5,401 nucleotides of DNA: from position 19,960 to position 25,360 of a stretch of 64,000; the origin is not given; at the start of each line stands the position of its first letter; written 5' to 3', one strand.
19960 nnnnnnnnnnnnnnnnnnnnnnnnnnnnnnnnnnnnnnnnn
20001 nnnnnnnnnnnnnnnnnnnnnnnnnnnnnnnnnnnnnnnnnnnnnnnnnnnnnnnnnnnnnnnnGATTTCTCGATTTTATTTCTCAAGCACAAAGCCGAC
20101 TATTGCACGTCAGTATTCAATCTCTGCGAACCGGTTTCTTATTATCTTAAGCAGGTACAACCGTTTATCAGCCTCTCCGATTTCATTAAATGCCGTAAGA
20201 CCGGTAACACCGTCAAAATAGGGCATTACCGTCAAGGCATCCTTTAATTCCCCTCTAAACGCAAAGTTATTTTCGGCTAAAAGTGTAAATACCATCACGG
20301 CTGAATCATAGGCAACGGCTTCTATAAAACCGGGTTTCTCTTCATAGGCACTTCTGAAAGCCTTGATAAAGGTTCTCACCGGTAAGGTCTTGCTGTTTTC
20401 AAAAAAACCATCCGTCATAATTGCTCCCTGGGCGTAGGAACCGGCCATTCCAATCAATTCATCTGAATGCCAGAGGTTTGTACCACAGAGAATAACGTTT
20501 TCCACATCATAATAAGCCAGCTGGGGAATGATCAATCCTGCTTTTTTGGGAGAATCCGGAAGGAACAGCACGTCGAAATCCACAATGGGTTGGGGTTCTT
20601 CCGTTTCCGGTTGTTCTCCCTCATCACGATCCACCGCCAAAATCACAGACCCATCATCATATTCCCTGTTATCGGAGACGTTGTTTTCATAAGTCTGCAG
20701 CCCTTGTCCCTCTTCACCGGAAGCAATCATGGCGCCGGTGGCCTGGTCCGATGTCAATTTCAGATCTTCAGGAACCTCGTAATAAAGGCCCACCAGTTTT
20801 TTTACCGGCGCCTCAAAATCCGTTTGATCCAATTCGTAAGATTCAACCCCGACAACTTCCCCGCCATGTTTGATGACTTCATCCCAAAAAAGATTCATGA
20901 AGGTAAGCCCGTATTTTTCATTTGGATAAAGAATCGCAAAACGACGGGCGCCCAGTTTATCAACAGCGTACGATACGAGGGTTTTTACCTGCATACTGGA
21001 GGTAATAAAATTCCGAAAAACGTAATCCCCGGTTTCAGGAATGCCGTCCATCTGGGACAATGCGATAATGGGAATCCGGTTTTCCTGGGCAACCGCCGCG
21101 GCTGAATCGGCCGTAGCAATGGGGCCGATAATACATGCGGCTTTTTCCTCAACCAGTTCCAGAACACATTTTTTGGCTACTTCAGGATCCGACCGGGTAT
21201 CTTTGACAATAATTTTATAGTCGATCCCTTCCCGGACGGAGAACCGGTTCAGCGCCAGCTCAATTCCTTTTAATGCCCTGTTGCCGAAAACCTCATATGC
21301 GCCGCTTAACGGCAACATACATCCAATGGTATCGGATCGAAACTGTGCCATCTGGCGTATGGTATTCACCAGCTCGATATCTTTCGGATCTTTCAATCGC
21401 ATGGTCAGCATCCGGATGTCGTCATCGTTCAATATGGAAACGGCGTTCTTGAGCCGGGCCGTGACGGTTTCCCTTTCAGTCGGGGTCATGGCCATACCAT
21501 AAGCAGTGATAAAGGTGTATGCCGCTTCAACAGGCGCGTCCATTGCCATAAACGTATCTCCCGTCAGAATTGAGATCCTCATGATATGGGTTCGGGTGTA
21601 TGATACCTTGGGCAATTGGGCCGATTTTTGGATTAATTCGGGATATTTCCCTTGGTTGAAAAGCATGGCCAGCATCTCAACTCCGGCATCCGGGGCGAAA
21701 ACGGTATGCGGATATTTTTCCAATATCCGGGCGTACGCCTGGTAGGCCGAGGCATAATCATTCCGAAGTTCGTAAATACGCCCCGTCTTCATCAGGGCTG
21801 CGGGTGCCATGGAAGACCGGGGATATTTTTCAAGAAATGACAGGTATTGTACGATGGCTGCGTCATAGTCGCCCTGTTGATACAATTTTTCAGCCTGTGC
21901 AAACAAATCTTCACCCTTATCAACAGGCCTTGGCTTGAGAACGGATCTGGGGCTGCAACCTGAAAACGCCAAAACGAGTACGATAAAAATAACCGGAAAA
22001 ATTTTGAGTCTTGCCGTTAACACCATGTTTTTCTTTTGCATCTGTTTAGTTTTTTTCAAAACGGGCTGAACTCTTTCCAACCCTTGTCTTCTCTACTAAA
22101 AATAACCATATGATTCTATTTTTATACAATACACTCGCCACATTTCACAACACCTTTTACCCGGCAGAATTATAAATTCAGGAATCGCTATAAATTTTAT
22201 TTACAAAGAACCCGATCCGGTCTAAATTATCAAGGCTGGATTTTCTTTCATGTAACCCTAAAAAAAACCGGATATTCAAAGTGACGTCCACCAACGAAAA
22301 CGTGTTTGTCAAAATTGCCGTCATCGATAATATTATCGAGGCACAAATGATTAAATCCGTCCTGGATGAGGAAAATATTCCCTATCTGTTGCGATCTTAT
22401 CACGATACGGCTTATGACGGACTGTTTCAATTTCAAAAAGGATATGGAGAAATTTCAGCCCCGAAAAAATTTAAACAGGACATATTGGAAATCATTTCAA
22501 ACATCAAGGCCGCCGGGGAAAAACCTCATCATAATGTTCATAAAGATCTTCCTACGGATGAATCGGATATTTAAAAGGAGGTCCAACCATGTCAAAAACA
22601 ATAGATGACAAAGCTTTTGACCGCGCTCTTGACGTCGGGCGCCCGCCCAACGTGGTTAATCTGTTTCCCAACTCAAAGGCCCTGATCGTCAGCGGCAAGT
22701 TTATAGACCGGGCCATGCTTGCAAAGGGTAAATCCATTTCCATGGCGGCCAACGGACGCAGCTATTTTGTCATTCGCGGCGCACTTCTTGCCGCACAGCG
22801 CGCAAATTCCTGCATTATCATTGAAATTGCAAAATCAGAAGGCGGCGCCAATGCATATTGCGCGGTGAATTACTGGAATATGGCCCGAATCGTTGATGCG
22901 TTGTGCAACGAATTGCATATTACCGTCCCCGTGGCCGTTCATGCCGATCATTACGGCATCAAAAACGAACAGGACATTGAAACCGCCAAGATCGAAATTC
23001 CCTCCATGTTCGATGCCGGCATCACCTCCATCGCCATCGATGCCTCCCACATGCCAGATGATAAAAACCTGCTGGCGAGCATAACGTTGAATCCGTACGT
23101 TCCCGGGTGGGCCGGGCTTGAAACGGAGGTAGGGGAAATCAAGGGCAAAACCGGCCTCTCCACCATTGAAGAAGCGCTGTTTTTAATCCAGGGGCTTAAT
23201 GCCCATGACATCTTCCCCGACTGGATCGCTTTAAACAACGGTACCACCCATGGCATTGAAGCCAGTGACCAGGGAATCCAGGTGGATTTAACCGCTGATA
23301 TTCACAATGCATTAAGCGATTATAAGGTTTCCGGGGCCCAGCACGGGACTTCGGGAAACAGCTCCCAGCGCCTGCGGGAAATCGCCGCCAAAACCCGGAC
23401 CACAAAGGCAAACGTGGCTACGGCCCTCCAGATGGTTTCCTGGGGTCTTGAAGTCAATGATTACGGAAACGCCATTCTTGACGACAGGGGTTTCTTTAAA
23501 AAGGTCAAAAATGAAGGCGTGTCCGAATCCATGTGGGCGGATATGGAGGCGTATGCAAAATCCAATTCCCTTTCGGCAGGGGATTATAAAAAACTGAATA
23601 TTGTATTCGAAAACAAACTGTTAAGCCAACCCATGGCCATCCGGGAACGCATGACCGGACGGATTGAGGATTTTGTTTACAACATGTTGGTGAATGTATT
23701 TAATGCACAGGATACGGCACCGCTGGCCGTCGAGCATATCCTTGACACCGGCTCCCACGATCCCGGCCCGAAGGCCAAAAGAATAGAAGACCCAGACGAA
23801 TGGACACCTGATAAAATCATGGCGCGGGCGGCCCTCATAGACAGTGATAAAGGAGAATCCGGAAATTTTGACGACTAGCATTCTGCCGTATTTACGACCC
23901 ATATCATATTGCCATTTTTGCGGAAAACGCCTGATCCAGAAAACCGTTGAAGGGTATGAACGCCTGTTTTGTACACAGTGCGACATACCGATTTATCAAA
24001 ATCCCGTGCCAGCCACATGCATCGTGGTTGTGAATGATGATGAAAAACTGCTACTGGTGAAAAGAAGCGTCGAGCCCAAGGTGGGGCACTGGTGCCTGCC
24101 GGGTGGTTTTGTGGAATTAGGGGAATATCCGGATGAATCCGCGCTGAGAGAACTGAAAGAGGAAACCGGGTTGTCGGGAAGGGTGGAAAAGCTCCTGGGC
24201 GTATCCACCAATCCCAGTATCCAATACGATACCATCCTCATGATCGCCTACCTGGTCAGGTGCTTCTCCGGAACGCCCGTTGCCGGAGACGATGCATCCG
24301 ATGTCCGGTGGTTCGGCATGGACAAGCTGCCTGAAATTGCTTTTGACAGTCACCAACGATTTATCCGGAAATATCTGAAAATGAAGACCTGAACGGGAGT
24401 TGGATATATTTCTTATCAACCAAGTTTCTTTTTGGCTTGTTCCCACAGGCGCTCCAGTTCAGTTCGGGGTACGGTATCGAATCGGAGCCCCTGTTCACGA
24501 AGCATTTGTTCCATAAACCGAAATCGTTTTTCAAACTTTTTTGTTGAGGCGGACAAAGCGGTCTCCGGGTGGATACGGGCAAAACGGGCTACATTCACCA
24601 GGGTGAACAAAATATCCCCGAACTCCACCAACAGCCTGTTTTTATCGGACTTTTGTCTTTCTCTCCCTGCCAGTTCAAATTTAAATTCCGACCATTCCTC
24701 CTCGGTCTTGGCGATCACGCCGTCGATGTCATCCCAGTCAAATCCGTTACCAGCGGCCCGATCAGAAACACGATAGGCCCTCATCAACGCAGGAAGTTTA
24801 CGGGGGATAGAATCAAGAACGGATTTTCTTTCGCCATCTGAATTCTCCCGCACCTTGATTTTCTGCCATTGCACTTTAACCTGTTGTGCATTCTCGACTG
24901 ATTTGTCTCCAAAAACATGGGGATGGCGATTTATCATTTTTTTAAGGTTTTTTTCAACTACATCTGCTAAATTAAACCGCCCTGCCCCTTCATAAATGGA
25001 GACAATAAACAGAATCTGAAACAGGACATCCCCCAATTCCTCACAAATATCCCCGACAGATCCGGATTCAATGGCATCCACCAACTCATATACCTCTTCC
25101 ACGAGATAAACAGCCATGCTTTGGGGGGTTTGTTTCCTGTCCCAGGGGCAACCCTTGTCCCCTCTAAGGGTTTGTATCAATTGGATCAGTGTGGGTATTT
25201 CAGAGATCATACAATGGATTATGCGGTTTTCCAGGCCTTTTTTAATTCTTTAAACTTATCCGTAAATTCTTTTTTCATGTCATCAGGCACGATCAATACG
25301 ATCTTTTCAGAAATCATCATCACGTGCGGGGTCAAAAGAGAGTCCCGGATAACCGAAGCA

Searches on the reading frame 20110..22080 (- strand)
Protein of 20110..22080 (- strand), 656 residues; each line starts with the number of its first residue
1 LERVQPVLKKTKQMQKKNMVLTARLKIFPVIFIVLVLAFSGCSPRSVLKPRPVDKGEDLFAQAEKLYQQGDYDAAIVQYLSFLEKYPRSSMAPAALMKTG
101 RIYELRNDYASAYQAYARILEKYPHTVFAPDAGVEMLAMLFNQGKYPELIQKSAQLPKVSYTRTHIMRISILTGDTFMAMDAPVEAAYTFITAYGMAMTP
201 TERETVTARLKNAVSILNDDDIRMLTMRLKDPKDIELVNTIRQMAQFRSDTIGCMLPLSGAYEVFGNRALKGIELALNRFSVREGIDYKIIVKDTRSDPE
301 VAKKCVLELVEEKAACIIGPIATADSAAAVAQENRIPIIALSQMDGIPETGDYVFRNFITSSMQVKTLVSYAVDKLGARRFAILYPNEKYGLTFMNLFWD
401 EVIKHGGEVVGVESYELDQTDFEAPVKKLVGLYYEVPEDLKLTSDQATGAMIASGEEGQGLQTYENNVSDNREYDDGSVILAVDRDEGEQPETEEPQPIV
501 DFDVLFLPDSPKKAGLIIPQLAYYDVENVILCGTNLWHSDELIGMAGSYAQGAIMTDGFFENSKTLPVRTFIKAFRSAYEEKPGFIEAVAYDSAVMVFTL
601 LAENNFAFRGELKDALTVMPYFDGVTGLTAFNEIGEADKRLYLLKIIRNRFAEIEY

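Call 30: search_protein_families(library=pfam, proteins=[window:20110-22080:-], max_evalue=0.001)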
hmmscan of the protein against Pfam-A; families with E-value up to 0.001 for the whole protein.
window:20110-22080:- (656 aa): 7 families
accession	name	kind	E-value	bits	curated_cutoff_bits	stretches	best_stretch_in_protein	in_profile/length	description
PF13458.12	Peripla_BP_6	-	1e-42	147.5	31.7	2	251-429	3-186/343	Periplasmic binding protein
PF01094.35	ANF_receptor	-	3.3e-12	46.6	25.4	1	273-429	6-169/353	Receptor family ligand binding region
PF13174.12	TPR_6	-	1.4e-08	35.2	26.3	1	95-125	2-32/33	Tetratricopeptide repeat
PF13432.12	TPR_16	-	8.6e-08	32.9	32.7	1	61-124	2-62/65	Tetratricopeptide repeat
PF13433.12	Peripla_BP_5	-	1.4e-07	31.4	27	1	252-429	3-184/363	Periplasmic binding protein domain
PF13428.12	TPR_14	-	4.3e-06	27.3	23.5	0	93-126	1-34/44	Tetratricopeptide repeat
PF07719.23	TPR_2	-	6.1e-06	26.4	27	0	94-125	2-33/34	Tetratricopeptide repeat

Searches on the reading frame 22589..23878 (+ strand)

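Call 30: search_protein_families(library=pfam, proteins=[window:22589-23878:+], max_evalue=0.001)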
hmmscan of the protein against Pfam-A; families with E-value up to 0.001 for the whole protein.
window:22589-23878:+ (429 aa): 1 family
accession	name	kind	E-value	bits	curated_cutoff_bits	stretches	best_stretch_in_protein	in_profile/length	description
PF01116.26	F_bP_aldolase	-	4.1e-24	86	25.5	1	47-322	13-272/277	Fructose-bisphosphate aldolase class-II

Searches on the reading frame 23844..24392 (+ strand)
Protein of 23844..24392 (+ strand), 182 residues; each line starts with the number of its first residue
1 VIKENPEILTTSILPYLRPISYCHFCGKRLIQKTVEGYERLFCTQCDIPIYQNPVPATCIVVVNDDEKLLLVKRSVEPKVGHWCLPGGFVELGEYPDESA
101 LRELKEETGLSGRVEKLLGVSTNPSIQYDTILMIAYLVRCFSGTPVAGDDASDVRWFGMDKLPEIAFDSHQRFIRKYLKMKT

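Call 31: search_protein_families(library=pfam, proteins=[window:23844-24392:+], max_evalue=0.001)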
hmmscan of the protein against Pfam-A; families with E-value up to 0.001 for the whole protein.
window:23844-24392:+ (182 aa): 2 families
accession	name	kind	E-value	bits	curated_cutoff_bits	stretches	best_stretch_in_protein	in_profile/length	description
PF00293.34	NUDIX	-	2.8e-22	79.6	21.1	1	55-175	3-132/134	NUDIX domain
PF14815.12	NUDIX_4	-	0.00026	21.2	35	1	59-168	2-104/113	NUDIX domain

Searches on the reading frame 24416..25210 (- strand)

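Call 31: search_protein_families(library=pfam, proteins=[window:24416-25210:-], max_evalue=0.001)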
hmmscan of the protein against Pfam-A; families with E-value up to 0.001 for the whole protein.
window:24416-25210:- (264 aa): 2 families
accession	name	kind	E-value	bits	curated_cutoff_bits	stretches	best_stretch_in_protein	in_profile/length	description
PF03819.22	MazG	-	3.7e-33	114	22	2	27-100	1-74/74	MazG nucleotide pyrophosphohydrolase domain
PF01503.22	PRA-PH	-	7.8e-05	23.5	21.3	0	26-67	23-65/86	Phosphoribosyl-ATP pyrophosphohydrolase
